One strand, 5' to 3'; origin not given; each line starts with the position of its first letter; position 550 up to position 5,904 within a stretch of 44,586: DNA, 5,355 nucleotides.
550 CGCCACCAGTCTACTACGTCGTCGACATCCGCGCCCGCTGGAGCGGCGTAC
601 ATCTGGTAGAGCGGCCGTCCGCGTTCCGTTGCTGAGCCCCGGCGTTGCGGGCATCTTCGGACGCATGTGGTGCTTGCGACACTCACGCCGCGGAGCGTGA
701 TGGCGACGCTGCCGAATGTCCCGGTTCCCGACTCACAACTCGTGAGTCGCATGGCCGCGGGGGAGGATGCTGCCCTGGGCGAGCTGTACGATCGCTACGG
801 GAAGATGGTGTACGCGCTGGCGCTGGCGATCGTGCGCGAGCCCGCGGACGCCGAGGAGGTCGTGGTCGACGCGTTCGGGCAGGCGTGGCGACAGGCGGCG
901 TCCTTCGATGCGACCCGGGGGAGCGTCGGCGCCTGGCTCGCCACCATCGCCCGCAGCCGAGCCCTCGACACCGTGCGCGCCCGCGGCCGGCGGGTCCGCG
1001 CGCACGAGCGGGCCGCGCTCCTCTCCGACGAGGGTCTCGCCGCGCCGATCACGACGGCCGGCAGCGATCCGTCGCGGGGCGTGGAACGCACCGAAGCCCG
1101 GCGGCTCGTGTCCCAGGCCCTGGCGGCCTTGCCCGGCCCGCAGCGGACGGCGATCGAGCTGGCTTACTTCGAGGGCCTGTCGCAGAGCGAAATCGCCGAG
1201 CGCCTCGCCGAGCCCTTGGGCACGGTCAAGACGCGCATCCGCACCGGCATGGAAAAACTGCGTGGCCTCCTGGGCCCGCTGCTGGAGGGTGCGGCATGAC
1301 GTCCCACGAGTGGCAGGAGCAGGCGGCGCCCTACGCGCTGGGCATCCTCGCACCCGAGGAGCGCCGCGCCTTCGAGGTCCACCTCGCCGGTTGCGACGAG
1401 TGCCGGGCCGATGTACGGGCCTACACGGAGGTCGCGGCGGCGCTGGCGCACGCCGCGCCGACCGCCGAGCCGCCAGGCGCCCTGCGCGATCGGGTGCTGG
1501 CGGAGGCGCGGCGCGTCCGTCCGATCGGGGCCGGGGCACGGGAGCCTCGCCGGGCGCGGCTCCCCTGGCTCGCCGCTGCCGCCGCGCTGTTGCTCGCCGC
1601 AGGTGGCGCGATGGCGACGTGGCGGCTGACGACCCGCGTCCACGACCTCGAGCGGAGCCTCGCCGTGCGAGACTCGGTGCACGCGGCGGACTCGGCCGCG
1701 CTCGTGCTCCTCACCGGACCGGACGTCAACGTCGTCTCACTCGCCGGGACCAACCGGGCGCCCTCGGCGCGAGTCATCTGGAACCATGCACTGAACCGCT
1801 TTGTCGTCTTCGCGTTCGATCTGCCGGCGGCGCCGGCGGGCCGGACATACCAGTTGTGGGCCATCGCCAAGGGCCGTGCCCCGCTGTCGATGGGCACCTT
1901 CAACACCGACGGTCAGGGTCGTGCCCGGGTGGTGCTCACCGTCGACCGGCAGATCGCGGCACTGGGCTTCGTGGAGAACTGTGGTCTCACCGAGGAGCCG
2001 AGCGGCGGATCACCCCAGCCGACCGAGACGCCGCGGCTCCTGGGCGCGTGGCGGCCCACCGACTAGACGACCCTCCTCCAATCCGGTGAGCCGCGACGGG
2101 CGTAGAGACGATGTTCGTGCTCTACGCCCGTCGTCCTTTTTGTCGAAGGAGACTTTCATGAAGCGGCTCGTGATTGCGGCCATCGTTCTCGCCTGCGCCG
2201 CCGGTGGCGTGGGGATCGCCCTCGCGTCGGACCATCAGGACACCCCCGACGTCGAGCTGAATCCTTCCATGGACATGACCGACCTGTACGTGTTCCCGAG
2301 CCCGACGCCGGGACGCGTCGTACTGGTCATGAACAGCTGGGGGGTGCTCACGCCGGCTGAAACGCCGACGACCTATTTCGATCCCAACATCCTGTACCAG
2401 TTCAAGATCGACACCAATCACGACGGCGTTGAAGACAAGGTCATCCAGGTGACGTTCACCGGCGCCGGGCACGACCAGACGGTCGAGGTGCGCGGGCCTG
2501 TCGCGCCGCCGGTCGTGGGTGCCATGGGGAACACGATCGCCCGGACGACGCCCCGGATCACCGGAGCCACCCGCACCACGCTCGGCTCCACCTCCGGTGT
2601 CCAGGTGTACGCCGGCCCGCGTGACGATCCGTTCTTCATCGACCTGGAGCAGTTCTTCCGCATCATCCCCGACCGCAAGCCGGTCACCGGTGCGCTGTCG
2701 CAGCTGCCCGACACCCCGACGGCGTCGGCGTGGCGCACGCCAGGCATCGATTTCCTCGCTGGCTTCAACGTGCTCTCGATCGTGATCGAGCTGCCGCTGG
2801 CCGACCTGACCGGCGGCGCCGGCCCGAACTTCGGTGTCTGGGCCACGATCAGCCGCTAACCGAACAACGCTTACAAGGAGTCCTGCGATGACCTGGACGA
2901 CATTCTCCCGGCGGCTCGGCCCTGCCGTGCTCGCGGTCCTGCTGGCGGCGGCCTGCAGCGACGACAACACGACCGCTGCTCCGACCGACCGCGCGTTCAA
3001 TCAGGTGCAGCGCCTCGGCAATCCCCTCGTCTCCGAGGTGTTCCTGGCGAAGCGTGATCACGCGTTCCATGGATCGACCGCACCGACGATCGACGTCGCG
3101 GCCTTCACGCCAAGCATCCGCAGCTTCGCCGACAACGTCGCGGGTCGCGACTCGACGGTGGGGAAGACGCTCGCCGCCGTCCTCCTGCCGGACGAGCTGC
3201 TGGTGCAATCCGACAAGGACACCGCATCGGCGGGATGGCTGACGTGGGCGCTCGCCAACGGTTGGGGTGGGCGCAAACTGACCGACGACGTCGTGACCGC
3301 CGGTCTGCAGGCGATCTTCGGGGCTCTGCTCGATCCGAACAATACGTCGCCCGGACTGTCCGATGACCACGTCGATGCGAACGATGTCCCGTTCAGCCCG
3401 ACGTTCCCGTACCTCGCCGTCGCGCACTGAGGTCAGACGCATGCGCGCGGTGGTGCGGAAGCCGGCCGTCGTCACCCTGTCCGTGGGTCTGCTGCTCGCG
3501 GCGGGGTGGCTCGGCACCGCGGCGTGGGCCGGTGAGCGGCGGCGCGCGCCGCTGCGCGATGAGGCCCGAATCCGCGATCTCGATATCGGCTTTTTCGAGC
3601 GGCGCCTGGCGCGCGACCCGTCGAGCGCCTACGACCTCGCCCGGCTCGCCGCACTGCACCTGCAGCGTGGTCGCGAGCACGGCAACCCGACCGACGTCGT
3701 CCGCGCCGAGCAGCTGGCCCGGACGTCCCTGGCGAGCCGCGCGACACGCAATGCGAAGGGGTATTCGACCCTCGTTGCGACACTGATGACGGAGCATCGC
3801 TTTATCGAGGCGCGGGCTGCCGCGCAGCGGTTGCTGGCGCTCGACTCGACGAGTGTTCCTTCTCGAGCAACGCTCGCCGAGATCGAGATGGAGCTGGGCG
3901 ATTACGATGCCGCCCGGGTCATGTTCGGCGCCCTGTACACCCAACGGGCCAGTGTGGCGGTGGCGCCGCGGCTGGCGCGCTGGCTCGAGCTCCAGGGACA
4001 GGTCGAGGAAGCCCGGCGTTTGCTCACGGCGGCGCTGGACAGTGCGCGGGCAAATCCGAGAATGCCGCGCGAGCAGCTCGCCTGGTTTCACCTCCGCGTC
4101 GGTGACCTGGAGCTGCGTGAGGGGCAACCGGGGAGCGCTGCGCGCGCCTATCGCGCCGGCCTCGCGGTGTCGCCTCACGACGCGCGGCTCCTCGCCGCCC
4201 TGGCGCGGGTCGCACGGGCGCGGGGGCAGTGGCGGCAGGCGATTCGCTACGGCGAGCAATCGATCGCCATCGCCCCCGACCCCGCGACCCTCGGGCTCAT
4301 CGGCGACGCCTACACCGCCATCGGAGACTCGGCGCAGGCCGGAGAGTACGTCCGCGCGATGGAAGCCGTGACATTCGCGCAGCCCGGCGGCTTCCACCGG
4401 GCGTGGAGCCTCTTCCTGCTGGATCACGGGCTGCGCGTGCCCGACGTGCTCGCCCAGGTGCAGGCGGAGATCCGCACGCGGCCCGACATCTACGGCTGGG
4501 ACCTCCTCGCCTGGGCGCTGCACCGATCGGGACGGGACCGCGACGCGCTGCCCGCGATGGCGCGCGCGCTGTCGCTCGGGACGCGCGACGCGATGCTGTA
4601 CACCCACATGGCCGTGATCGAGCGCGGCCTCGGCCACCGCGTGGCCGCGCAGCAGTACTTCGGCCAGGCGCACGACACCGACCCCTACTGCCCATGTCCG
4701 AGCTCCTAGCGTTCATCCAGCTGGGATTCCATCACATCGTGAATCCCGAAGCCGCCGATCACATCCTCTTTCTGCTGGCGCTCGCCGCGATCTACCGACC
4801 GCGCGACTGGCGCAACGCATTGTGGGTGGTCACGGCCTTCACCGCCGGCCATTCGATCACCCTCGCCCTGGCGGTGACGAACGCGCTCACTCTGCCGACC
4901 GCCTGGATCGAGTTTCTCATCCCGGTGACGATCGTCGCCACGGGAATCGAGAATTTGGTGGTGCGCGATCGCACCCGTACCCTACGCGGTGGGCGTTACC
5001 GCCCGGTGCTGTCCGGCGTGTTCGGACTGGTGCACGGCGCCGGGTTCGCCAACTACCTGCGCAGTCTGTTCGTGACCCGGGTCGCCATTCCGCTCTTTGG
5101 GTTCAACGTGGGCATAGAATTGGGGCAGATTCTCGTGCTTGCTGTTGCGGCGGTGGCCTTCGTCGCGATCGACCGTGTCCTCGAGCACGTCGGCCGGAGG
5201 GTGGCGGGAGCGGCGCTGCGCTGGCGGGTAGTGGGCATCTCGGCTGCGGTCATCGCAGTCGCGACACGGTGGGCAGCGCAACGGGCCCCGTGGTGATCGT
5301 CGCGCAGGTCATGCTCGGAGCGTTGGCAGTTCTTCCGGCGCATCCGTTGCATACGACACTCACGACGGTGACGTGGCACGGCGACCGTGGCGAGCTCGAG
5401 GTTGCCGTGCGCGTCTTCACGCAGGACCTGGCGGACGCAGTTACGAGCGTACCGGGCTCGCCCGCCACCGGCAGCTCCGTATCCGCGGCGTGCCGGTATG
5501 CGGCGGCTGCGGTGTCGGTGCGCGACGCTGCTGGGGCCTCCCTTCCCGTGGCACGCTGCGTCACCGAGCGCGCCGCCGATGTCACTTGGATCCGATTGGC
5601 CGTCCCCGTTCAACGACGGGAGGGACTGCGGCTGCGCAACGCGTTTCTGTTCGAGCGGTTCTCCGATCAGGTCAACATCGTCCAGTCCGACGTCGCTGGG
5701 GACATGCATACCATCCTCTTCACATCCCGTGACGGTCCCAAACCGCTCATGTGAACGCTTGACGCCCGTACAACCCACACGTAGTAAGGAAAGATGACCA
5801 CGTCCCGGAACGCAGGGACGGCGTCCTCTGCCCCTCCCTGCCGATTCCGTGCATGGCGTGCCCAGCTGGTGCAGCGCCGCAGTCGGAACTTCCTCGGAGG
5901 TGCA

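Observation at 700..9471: ECF sigma/anti-sigma, split DUF4331, TPR, HupE/UreJ-like and DUF6702-like cassette abutting a PQQ dehydrogenase-cupredoxin-porin unit: candidate uncharacterised envelope metal-handling system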

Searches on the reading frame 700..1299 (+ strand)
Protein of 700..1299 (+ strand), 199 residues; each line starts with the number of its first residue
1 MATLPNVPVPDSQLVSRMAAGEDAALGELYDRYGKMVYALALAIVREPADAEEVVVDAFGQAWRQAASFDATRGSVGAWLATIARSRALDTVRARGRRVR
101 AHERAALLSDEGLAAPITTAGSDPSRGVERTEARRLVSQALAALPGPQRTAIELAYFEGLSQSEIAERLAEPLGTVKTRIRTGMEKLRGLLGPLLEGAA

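Call 3: search_protein_families(library=pfam, proteins=[window:700-1299:+], max_evalue=0.01)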
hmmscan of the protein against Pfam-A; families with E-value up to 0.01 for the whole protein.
window:700-1299:+ (199 aa): 4 families
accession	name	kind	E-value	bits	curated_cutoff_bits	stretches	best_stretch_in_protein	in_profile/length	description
PF04542.20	Sigma70_r2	-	1.5e-16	60.4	24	1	29-98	1-71/71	Sigma-70 region 2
PF08281.18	Sigma70_r4_2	-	7.6e-14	51.5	25.7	1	135-187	2-54/54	Sigma-70, region 4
PF04545.22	Sigma70_r4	-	1.3e-13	50.7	24.1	1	140-188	1-49/50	Sigma-70, region 4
PF07638.17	Sigma70_ECF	-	0.0002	21.8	21.1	1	13-181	6-173/185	ECF sigma factor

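Call 31: search_protein_families(library=ncbifam, proteins=[window:700-1299:+], max_evalue=0.001)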
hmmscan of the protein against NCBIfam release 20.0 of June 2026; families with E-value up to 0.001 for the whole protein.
window:700-1299:+ (199 aa): 80 families (the best 25 are shown)
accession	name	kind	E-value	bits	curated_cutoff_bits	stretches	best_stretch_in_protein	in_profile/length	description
NF009172.0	PRK12519.1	subfamily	3.1e-51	173.7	222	1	10-193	15-191/194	RNA polymerase sigma factor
NF007228.0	PRK09646.1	subfamily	1.1e-43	149.1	226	1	12-192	18-191/194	ECF RNA polymerase sigma factor SigK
NF009189.0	PRK12537.1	equivalog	1.2e-31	109.7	261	1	17-191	16-181/182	RNA polymerase sigma factor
NF009186.0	PRK12534.1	equivalog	3.3e-30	105.3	267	1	12-190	13-184/187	RNA polymerase sigma factor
NF010500.0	PRK13919.1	subfamily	3.3e-28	99.1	226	1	10-190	9-182/186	putative RNA polymerase sigma E protein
TIGR02937.1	sigma70-ECF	superfamily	1.1e-27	96.7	42.9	1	25-189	2-163/165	sigma-70 family RNA polymerase sigma factor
NF009166.1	PRK12513.1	equivalog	1.7e-27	96.4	206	1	11-191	9-186/193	RNA polymerase sigma factor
NF004113.0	PRK05602.1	equivalog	1.9e-27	96.3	208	1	10-169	31-179/211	RNA polymerase sigma factor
NF008888.0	PRK11922.1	equivalog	2.5e-27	96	204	1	9-188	15-193/231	RNA polymerase sigma factor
NF009168.0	PRK12515.1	subfamily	8.6e-27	93.9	236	1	11-191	9-179/189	RNA polymerase sigma factor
NF007227.0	PRK09645.1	subfamily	1e-25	90.7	202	1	15-188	4-167/177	sigma-70 family RNA polymerase sigma factor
TIGR02985.1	Sig70_bacteroi1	subfamily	1.3e-25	90.5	126.4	1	27-189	4-160/162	RNA polymerase sigma-70 factor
NF009167.0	PRK12514.1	equivalog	3e-25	89.1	265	1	12-189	8-176/180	RNA polymerase sigma factor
NF007225.0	PRK09643.1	equivalog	1.1e-24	87.2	190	1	9-196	12-187/204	RNA polymerase sigma factor SigM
NF007223.0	PRK09641.1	equivalog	2.5e-24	86.2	209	1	13-191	7-184/187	RNA polymerase sigma factor SigW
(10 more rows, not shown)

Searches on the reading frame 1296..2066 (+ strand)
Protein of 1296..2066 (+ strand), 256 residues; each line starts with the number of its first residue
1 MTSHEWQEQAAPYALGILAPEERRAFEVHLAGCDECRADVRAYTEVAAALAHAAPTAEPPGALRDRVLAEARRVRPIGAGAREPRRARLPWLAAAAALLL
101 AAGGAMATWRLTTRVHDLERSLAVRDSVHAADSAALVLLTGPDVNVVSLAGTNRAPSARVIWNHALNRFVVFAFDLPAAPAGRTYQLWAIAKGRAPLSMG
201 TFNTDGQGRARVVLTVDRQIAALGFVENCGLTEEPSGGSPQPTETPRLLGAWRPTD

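Call 3: search_protein_families(library=pfam, proteins=[window:1296-2066:+], max_evalue=0.01)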
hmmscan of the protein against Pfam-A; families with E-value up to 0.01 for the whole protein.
window:1296-2066:+ (256 aa): 3 families
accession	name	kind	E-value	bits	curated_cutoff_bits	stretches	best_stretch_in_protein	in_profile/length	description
PF10099.14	RskA_C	-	1.9e-22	80.4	29.4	1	91-245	1-133/135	Anti-sigma-K factor rskA, C-terminal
PF13490.11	zf-HC2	-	5.5e-08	33.2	22.2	1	5-37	3-35/35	Putative zinc-finger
PF22618.1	RskA_N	-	0.00029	21.4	27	1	8-47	3-47/48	Anti-sigma-K factor RskA, N-terminal domain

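Call 31: search_protein_families(library=ncbifam, proteins=[window:1296-2066:+], max_evalue=0.001)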
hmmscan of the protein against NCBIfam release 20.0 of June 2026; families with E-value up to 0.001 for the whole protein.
window:1296-2066:+ (256 aa): 4 families
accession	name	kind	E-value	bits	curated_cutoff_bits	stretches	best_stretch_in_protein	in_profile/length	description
NF052375.1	antisigma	equivalog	3.2e-50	171.1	100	1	10-246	2-217/217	anti-sigma factor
NF010501.0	PRK13920.1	subfamily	2.5e-24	86.1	225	1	11-247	9-208/213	putative anti-sigmaE protein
TIGR03988.1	antisig_RsrA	equivalog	9.9e-05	22.4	62.5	1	18-75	17-74/77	mycothiol system anti-sigma-R factor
TIGR02451.1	anti_sig_ChrR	subfamily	0.00011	22.1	124.5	1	7-75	5-73/216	ChrR family anti-sigma-E factor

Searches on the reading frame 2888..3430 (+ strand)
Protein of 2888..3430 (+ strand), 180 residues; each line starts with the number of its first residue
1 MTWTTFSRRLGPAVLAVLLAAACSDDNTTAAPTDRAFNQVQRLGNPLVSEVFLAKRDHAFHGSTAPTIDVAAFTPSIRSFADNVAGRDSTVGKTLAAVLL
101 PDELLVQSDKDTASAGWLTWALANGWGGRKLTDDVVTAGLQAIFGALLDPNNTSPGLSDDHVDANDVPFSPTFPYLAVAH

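Call 3: search_protein_families(library=pfam, proteins=[window:2888-3430:+], max_evalue=0.01)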
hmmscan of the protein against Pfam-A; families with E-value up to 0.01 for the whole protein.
window:2888-3430:+ (180 aa): 1 family
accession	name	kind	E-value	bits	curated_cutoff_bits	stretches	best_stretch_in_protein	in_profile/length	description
PF14224.11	DUF4331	-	5.3e-15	56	27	1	31-178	246-420/421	Domain of unknown function (DUF4331)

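Call 31: search_protein_families(library=ncbifam, proteins=[window:2888-3430:+], max_evalue=0.001)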
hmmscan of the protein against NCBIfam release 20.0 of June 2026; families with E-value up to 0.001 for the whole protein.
window:2888-3430:+ (180 aa): 0 families

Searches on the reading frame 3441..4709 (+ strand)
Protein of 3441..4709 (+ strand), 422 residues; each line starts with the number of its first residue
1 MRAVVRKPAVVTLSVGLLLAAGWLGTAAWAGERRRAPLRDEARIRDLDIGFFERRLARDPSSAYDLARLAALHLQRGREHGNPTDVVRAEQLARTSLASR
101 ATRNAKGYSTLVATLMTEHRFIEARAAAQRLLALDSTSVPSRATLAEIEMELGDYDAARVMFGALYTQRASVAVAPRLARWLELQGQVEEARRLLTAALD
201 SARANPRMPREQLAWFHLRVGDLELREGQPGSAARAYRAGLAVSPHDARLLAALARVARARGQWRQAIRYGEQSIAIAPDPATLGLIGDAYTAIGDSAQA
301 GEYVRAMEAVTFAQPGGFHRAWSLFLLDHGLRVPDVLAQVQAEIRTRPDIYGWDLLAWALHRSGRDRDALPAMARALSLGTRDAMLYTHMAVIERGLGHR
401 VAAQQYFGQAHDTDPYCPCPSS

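Call 3: search_protein_families(library=pfam, proteins=[window:3441-4709:+], max_evalue=0.01)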
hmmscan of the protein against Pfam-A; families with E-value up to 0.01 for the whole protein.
window:3441-4709:+ (422 aa): 12 families
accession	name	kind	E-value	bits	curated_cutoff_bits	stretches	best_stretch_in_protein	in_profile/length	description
PF07719.23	TPR_2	-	5.3e-16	57.8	27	1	248-280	1-33/34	Tetratricopeptide repeat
PF14559.12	TPR_19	-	3e-15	56.7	25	2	225-280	2-57/68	Tetratricopeptide repeat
PF13424.12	TPR_12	-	4.4e-12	46.5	30.1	2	175-243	5-74/77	Tetratricopeptide repeat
PF13428.12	TPR_14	-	5.7e-12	45.5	23.5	1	216-256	3-43/44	Tetratricopeptide repeat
PF13431.12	TPR_17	-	1.6e-10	40.9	24.4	0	236-268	1-33/34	Tetratricopeptide repeat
PF13176.12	TPR_7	-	1.7e-10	40.5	27.9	1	251-282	2-33/36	Tetratricopeptide repeat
PF13181.12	TPR_8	-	1.7e-07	31.3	25.7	0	143-161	5-23/34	Tetratricopeptide repeat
PF13429.12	TPR_15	-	0.00036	20.5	26.2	1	99-306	37-239/280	Tetratricopeptide repeat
PF23914.1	TPR_CcmH_CycH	-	0.00043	20.6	42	0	96-165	78-147/158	Cytochrome c-type biogenesis protein H TPR domain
PF00515.34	TPR_1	-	0.00047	20.3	27.8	0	248-280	1-33/34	Tetratricopeptide repeat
PF13432.12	TPR_16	-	0.0013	19.5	32.7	1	221-280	4-63/65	Tetratricopeptide repeat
PF13371.12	TPR_9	-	0.0014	19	35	0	114-159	4-49/73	Tetratricopeptide repeat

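Call 31: search_protein_families(library=ncbifam, proteins=[window:3441-4709:+], max_evalue=0.001)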
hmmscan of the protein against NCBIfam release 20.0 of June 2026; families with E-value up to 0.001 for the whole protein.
window:3441-4709:+ (422 aa): 11 families
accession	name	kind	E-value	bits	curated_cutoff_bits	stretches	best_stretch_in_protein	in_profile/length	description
TIGR02917.1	PEP_TPR_lipo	equivalog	1.6e-13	49.5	312.2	1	96-305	456-659/899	XrtA/PEP-CTERM system TPR-repeat protein PrsT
NF008757.0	PRK11788.1-5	equivalog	3.4e-10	39.7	363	1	210-375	176-342/388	lipopolysaccharide assembly protein LapB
TIGR02521.1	type_IV_pilW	equivalog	3.7e-10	39.8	154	1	102-170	132-199/234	type IV pilus biogenesis/stability protein PilW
TIGR00540.1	TPR_hemY_coli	hypoth_equivalog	3e-09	36.1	142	1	168-305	257-383/385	heme biosynthesis-associated TPR protein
TIGR02552.1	LcrH_SycD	equivalog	2.3e-08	33.8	104.8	0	115-207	28-121/136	SycD/LcrH family type III secretion system chaperone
NF033920.0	C39_PA2778_fam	equivalog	4.7e-07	29.5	150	0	204-279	182-255/255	PA2778 family cysteine peptidase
NF052415.1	T3SS_chap_SctY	equivalog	1.7e-05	25.3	70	1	215-306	8-102/106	type III secretion apparatus assembly chaperone SctY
NF008520.0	PRK11447.1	equivalog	4e-05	21.6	858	0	122-241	620-738/1157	cellulose synthase complex outer membrane protein BcsC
NF008755.0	PRK11788.1-3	equivalog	5.6e-05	22.6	430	0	84-202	159-279/388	lipopolysaccharide assembly protein LapB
NF040959.1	MamA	equivalog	0.00024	20.6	200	0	250-411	39-200/204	magnetosome protein MamA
NF008756.0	PRK11788.1-4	equivalog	0.00032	19.8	474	0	68-195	146-272/389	lipopolysaccharide assembly protein LapB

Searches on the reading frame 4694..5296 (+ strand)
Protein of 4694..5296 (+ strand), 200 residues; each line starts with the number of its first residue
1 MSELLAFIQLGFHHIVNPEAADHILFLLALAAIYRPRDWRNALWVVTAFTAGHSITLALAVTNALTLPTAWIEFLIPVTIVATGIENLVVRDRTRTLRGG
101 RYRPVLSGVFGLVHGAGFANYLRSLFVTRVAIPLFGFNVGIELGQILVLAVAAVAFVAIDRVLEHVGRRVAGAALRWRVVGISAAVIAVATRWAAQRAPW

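Call 3: search_protein_families(library=pfam, proteins=[window:4694-5296:+], max_evalue=0.01)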
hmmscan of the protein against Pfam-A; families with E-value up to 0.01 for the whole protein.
window:4694-5296:+ (200 aa): 1 family
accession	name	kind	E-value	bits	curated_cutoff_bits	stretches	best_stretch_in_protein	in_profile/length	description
PF13795.12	HupE_UreJ_2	-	4.2e-44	150.4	24.5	1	7-159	1-152/156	HupE / UreJ protein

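Call 11: find_encoding_contigs(protein=window:4694-5296:+, flank=10000, max_places=6)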
Protein window:4694-5296:+ (200 aa): 2 contigs read that carry it; 2 places shown.
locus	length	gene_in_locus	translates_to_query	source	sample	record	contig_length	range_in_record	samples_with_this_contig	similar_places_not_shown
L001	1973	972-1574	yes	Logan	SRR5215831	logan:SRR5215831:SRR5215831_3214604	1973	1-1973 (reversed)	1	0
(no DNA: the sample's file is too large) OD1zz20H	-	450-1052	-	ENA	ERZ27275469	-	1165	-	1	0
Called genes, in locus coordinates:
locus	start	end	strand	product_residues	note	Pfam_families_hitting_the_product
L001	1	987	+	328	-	?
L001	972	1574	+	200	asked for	PF13795:HupE_UreJ_2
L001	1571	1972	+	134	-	?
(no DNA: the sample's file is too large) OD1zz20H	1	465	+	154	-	?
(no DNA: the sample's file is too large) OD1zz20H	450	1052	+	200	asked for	PF13795:HupE_UreJ_2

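Call 31: search_protein_families(library=ncbifam, proteins=[window:4694-5296:+], max_evalue=0.001)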
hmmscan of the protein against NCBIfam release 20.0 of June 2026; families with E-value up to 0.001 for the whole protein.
window:4694-5296:+ (200 aa): 0 families

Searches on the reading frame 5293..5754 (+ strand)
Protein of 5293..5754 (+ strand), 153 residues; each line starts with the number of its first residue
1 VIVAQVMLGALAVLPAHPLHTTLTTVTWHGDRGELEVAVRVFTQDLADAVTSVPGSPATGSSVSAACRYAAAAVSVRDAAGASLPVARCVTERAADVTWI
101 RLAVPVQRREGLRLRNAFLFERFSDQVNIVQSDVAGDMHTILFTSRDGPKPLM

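Call 3: search_protein_families(library=pfam, proteins=[window:5293-5754:+], max_evalue=0.01)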
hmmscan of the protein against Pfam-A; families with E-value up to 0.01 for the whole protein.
window:5293-5754:+ (153 aa): 1 family
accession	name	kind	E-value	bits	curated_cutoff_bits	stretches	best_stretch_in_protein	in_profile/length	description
PF20420.3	DUF6702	-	1.4e-18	67.7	24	1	14-144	4-141/141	Domain of unknown function (DUF6702)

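Call 30: search_solved_structures(query=window:5293-5754:+, max_evalue=1)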
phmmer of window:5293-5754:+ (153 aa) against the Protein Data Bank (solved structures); distinct sequences matched with E-value up to 1: 0.

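Call 31: search_protein_families(library=ncbifam, proteins=[window:5293-5754:+], max_evalue=0.001)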
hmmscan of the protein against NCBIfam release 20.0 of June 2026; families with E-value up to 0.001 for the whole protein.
window:5293-5754:+ (153 aa): 0 families
